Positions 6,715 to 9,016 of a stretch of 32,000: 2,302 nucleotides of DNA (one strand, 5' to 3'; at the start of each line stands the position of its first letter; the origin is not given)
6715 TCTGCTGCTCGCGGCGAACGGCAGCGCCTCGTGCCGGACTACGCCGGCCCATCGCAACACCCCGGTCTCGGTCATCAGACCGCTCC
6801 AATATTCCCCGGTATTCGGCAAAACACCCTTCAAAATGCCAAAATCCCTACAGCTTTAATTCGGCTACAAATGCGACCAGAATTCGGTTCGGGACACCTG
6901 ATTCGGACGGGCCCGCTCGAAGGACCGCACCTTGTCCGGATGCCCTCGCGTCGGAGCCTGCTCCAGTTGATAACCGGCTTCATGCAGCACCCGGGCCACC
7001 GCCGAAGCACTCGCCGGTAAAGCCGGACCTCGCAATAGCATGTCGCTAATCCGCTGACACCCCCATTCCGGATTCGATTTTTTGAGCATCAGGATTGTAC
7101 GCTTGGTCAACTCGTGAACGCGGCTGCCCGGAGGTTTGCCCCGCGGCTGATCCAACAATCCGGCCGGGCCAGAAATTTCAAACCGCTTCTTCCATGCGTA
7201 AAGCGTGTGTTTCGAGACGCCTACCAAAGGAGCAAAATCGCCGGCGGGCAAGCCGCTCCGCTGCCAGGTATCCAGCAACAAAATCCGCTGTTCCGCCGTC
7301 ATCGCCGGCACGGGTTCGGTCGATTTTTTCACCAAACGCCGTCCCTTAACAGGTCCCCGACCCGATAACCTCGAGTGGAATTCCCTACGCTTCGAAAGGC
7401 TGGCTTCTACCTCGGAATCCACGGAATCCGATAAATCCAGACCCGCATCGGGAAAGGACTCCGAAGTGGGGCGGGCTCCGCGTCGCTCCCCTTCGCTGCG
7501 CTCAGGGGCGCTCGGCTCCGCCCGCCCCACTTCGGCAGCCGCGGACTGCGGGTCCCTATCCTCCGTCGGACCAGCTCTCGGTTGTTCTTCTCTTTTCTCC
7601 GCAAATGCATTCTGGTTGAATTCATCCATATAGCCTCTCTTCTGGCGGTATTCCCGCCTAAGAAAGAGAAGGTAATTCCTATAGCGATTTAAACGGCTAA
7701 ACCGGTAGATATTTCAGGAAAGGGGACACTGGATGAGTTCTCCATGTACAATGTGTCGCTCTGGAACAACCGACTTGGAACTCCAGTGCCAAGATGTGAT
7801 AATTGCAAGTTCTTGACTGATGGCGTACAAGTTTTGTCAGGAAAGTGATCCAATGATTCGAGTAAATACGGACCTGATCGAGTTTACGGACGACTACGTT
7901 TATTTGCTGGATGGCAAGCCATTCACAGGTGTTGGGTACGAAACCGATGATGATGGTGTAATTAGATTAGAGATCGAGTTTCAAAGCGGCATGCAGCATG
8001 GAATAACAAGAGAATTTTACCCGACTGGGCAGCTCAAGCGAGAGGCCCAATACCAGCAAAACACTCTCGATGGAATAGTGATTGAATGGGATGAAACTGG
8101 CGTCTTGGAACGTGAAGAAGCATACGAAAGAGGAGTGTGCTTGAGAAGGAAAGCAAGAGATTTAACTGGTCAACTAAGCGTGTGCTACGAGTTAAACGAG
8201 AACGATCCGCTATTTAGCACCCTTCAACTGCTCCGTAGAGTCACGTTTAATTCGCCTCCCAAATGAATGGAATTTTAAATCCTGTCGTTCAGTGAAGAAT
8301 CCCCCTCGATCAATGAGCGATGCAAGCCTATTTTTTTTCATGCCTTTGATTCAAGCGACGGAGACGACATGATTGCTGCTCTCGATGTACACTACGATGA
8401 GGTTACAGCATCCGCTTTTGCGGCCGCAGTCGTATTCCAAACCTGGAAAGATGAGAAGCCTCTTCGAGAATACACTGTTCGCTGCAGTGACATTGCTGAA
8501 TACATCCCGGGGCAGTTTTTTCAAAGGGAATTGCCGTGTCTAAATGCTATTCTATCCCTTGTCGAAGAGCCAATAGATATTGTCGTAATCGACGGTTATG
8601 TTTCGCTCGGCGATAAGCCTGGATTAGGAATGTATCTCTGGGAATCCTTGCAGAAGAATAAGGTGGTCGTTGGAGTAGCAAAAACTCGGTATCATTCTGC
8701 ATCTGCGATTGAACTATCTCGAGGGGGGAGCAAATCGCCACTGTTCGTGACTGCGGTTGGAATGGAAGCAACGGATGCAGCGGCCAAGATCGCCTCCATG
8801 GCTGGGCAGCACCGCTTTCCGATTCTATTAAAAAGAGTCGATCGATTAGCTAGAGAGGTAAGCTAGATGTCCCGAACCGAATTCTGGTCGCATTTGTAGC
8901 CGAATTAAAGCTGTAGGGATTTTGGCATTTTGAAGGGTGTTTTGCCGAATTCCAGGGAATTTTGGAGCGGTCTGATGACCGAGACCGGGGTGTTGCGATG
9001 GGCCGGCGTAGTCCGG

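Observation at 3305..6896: Apparently active four-gene TGT...ACA transposon with an unusual gene set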

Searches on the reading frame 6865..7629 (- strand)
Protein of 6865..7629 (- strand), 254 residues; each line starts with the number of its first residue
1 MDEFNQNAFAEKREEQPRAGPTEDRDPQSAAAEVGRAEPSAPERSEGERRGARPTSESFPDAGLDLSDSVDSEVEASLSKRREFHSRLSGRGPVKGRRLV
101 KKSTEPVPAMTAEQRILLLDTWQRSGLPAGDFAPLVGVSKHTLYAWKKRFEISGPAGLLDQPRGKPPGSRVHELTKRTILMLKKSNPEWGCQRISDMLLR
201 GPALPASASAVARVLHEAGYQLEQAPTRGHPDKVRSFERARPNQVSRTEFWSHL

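Call 78: search_protein_families(library=pfam, proteins=[window:6865-7629:-], max_evalue=0.001)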
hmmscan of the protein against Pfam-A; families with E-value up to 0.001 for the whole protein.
window:6865-7629:- (254 aa): 4 families
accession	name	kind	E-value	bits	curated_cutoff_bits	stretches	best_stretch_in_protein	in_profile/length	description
PF13565.12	HTH_32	-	1.7e-10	41.7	33.7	1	142-215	1-73/73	Homeodomain-like domain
PF13518.12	HTH_28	-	2e-07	31.4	25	1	125-165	11-51/52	Helix-turn-helix domain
PF13551.12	HTH_29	-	2.6e-06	27.9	28.1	1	135-173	21-60/64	Winged helix-turn helix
PF13384.12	HTH_23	-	3.9e-06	26.9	24.6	1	112-159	4-50/50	Homeodomain-like domain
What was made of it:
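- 6897..7629 (-): N-terminal (HTH) half of a different IS transposase gene, the target of an insertion. It abuts the right end of copy 1. Pfam (call 78).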

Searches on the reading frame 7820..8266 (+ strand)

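Call 78: search_protein_families(library=pfam, proteins=[window:7820-8266:+], max_evalue=0.001)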
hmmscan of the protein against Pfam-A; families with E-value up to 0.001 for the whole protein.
window:7820-8266:+ (148 aa): 1 family
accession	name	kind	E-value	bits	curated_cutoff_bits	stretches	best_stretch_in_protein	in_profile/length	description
PF07661.19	MORN_2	-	1.1e-10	40.8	29.6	1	59-79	1-21/22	MORN repeat variant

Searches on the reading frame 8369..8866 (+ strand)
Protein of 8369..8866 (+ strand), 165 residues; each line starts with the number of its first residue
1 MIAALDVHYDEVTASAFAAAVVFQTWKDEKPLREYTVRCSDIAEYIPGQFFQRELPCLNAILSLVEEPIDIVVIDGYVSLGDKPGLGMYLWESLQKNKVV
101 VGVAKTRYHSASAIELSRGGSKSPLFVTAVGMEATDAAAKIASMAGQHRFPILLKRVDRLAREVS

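Call 78: search_protein_families(library=pfam, proteins=[window:8369-8866:+], max_evalue=0.001)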
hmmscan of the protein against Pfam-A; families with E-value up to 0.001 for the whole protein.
window:8369-8866:+ (165 aa): 1 family
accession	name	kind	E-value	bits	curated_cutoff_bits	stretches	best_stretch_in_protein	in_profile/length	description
PF04493.20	Endonuclease_5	-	3.3e-12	46.9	23.4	1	1-127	19-145/198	Endonuclease V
